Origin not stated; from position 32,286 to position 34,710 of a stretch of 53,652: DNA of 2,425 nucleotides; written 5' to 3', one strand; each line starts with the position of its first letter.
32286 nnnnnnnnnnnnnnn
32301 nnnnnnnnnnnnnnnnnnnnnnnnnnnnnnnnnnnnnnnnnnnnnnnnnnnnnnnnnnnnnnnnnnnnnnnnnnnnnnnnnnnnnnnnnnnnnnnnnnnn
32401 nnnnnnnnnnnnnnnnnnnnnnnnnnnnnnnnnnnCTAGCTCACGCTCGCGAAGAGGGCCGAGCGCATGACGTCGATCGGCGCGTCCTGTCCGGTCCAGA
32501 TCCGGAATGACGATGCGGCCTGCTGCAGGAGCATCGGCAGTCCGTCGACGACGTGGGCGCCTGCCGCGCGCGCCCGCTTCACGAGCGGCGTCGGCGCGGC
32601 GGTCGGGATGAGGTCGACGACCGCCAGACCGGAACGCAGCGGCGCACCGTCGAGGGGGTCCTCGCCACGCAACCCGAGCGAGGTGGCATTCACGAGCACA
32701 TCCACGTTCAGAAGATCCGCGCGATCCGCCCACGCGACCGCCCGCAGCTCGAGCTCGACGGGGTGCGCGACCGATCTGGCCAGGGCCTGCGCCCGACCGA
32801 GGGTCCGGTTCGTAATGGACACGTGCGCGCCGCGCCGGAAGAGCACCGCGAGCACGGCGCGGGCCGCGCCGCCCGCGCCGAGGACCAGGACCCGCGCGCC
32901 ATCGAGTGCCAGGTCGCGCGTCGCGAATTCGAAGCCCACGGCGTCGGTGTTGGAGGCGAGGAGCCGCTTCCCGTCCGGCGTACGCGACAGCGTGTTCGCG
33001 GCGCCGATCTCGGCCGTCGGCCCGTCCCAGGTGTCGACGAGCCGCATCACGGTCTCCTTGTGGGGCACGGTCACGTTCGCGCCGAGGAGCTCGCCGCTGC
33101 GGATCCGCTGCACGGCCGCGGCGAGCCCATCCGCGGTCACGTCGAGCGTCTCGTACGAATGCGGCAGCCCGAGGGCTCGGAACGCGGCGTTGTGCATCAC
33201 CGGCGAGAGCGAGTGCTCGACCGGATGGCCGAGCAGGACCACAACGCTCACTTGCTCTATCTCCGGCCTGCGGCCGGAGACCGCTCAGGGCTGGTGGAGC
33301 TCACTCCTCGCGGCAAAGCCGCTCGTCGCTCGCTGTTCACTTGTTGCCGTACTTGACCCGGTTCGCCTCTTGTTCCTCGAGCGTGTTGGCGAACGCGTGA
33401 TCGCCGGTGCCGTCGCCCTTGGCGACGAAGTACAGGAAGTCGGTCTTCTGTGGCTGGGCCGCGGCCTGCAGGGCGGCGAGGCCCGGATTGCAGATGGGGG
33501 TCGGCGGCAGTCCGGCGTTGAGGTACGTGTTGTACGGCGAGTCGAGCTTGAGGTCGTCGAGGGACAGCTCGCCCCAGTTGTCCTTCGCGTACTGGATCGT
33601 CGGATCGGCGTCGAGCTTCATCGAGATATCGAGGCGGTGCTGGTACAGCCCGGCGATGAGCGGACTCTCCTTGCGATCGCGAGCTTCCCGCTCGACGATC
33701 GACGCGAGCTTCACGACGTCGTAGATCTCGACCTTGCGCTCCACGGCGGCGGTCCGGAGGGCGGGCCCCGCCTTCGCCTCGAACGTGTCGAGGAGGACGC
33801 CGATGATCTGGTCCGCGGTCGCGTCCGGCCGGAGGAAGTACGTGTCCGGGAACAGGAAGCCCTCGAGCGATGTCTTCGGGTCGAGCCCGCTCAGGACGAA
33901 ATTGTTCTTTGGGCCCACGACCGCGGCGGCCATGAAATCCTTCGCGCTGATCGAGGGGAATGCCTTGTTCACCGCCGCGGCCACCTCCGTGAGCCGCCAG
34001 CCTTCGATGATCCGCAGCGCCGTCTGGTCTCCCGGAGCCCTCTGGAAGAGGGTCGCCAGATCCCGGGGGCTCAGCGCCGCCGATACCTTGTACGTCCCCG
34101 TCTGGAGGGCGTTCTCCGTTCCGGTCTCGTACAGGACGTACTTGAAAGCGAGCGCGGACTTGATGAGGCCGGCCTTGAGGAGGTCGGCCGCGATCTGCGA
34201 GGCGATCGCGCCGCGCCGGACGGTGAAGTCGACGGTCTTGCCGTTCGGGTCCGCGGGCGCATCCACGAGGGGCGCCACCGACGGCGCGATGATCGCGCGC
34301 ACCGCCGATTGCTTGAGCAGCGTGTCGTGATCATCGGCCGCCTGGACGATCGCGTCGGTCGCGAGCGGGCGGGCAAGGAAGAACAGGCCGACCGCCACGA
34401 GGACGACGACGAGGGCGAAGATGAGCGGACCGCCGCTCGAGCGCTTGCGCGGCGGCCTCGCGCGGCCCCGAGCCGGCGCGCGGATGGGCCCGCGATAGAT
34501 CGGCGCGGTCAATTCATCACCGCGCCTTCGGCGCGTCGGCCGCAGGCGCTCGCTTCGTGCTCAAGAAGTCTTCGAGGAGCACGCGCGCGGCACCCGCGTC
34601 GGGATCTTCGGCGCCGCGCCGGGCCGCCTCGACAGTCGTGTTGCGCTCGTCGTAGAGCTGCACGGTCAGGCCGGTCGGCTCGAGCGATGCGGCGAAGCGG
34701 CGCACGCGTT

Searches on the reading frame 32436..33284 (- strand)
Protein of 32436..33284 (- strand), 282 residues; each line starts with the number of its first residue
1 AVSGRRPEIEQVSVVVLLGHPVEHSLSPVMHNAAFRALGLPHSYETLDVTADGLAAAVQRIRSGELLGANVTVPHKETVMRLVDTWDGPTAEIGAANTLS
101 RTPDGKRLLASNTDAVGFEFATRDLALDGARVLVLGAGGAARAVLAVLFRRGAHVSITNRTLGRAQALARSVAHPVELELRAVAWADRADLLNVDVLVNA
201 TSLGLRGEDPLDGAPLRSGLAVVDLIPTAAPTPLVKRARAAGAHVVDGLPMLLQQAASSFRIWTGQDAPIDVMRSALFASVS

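Call 22: search_protein_families(library=pfam, proteins=[window:32436-33284:-], max_evalue=0.001)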
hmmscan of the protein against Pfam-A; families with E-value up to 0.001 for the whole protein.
window:32436-33284:- (282 aa): 4 families
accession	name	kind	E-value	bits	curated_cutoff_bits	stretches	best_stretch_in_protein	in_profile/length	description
PF08501.16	Shikimate_dh_N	-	6.4e-28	97.3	27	1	17-99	1-83/83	Shikimate dehydrogenase substrate binding domain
PF18317.6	SDH_C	-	7.1e-14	51.7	25.8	1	248-277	1-30/31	Shikimate 5'-dehydrogenase C-terminal domain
PF01488.26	Shikimate_DH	-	5.5e-09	36.7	24.3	1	123-202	5-84/138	Shikimate / quinate 5-dehydrogenase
PF03435.24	Sacchrp_dh_NADP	-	6.4e-08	33.4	25.1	1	132-247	1-97/129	Saccharopine dehydrogenase NADP binding domain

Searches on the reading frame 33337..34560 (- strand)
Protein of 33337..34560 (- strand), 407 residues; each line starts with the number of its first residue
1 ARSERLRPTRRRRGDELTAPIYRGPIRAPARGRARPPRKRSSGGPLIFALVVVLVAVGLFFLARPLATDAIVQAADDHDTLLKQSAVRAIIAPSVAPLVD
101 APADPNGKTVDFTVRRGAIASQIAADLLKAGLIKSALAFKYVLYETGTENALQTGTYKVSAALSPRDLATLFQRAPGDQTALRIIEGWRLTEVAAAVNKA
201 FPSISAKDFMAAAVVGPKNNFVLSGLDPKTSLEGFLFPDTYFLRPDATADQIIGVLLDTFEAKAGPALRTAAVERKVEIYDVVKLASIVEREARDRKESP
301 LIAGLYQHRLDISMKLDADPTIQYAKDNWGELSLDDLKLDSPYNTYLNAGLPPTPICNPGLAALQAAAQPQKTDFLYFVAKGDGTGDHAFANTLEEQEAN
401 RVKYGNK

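Call 22: search_protein_families(library=pfam, proteins=[window:33337-34560:-], max_evalue=0.001)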
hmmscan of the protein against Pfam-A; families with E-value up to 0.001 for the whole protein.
window:33337-34560:- (407 aa): 1 family
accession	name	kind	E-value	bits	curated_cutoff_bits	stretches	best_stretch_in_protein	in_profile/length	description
PF02618.21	YceG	-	5.9e-77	259.3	32.4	1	112-401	1-273/275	YceG-like family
